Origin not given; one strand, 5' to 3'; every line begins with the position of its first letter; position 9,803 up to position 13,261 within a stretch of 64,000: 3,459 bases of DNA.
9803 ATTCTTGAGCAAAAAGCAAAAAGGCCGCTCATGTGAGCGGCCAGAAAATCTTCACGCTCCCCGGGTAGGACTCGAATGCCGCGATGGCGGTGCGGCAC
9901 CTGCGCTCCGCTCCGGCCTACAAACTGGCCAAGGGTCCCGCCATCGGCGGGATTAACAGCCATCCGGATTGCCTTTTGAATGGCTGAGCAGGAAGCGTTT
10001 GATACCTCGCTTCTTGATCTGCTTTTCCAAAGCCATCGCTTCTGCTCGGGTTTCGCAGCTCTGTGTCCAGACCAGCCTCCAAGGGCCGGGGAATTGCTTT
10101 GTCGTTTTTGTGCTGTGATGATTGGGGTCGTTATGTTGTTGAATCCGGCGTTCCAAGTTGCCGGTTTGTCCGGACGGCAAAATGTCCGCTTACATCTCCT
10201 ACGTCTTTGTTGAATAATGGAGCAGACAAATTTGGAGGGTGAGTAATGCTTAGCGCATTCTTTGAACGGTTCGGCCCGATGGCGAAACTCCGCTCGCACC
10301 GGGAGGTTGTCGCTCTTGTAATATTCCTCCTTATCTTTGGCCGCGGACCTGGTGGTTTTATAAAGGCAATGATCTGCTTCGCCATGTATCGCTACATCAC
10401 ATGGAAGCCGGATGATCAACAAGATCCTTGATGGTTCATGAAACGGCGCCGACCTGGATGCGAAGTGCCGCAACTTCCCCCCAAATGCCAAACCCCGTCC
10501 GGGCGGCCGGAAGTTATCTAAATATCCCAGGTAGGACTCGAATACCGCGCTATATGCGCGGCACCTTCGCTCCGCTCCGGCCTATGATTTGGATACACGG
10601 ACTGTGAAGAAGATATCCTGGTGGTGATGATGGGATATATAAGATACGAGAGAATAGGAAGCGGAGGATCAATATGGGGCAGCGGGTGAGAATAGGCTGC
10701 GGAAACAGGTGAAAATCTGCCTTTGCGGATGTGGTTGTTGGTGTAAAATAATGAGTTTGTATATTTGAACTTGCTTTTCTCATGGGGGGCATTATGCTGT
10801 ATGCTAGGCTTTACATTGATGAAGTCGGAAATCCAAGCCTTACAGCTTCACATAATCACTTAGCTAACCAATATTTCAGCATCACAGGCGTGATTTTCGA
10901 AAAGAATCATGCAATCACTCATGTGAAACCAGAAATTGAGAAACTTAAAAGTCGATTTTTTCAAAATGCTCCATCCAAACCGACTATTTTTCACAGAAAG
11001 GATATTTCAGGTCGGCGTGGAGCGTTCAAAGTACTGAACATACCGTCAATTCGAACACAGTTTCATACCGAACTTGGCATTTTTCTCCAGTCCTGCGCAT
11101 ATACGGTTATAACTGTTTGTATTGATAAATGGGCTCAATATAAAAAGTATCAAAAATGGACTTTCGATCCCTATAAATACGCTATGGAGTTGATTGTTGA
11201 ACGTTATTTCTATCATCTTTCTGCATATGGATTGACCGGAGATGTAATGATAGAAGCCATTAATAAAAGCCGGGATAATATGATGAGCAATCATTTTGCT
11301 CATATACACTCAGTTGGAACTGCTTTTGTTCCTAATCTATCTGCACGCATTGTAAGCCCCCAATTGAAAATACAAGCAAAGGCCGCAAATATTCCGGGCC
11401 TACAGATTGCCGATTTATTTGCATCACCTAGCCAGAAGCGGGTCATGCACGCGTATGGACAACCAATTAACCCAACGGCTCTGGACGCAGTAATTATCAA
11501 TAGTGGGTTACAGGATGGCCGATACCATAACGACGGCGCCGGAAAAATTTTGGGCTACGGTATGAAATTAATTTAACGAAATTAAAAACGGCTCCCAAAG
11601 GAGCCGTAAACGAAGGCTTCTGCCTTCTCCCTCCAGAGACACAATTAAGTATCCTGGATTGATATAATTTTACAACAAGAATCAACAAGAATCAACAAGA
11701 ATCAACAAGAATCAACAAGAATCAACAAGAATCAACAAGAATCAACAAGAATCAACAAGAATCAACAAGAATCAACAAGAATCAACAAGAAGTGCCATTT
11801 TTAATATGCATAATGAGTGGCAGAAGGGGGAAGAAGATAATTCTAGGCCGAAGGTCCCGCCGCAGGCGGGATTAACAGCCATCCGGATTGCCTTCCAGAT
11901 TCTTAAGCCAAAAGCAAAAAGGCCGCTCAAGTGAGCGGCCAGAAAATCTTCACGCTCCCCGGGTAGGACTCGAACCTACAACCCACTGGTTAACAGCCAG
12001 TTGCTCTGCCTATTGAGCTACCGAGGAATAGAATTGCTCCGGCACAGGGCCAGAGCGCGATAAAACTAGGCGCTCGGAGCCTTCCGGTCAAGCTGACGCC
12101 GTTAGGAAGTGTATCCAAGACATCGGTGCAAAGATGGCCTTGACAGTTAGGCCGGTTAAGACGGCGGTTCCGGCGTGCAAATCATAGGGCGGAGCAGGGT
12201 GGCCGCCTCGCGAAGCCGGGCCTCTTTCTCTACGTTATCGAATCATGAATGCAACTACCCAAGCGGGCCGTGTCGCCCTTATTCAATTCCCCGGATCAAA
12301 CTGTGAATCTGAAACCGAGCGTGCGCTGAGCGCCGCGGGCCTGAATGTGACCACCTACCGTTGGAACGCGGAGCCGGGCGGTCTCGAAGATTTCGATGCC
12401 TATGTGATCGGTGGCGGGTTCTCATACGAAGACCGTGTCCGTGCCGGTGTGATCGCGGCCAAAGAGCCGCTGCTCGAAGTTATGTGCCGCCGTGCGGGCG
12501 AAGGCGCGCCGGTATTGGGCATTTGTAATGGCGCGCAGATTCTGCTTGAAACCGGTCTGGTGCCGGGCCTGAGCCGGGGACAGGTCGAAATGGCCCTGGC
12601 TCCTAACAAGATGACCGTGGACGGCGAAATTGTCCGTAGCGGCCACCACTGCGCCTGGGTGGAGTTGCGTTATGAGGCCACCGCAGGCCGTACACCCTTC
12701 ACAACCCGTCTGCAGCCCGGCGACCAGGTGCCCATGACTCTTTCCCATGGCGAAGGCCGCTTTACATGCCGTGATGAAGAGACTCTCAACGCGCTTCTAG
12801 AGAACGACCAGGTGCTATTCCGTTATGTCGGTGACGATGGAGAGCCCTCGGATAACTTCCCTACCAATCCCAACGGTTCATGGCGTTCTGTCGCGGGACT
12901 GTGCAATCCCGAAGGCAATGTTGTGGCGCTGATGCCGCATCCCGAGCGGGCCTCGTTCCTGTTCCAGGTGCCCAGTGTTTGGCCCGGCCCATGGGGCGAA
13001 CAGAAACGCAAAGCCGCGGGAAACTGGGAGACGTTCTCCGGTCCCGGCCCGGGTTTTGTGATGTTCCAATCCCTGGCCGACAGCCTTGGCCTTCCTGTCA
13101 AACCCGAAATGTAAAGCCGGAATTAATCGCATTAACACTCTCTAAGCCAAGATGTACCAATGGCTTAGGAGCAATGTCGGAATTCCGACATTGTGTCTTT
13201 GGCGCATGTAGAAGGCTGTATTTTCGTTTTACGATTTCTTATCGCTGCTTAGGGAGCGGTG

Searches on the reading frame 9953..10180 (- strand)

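Call 3: search_protein_families(library=pfam, proteins=[window:9953-10180:-], max_evalue=0.1)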
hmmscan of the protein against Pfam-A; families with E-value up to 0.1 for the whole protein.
window:9953-10180:- (75 aa): 2 families
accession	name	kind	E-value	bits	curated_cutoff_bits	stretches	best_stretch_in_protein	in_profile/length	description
PF01541.30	GIY-YIG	-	4.2e-12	46.6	22.6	1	4-58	18-71/78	GIY-YIG catalytic domain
PF10544.15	T5orf172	-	0.0055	17.6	20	1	4-58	19-66/101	T5orf172 domain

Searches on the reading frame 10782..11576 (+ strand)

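Call 3: search_protein_families(library=pfam, proteins=[window:10782-11576:+], max_evalue=0.1)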
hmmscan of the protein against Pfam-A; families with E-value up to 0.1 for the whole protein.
window:10782-11576:+ (264 aa): 1 family
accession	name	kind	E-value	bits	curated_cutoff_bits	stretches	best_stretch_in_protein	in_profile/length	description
PF12686.12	DUF3800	-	5.1e-10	40.7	21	1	10-217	2-146/149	Protein of unknown function (DUF3800)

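Call 4: search_protein_families(library=padloc, proteins=[window:10782-11576:+], max_evalue=0.1)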
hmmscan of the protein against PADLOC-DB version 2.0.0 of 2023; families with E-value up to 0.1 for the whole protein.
window:10782-11576:+ (264 aa): 0 families

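Call 5: search_protein_families(library=ncbifam, proteins=[window:10782-11576:+], max_evalue=0.1)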
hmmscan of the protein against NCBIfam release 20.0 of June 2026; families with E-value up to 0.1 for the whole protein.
window:10782-11576:+ (264 aa): 0 families

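Call 33: search_protein_families(library=phrogs, proteins=[window:10782-11576:+], max_evalue=0.01)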
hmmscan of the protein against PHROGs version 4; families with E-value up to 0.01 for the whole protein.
window:10782-11576:+ (264 aa): 0 families

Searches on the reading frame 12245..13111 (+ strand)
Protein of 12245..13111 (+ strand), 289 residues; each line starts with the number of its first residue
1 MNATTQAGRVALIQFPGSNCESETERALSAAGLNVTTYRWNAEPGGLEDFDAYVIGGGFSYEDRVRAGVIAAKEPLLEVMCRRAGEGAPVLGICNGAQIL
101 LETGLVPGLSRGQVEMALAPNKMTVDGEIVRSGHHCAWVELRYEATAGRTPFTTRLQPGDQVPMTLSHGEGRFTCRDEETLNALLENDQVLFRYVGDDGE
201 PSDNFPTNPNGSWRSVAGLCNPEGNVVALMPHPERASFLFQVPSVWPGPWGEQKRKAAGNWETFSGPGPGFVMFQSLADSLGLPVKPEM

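Call 54: list_cluster_members(proteins=[window:12245-13111:+, window:8634-9314:-, window:7878-8513:-, window:10782-11573:+, window:4080-6044:-])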
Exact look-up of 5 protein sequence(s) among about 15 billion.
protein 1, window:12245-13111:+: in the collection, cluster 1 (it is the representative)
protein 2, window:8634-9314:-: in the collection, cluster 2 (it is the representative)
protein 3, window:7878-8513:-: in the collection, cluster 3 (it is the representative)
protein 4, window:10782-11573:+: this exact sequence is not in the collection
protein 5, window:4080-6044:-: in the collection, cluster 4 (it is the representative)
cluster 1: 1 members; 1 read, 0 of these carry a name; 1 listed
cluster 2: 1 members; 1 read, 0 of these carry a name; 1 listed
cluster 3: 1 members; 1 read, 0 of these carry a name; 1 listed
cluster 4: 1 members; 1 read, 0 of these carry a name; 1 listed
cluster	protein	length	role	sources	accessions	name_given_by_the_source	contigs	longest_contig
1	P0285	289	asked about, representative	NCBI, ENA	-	-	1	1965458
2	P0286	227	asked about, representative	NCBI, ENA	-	-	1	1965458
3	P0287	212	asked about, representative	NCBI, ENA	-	-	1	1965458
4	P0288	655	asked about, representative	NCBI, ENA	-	-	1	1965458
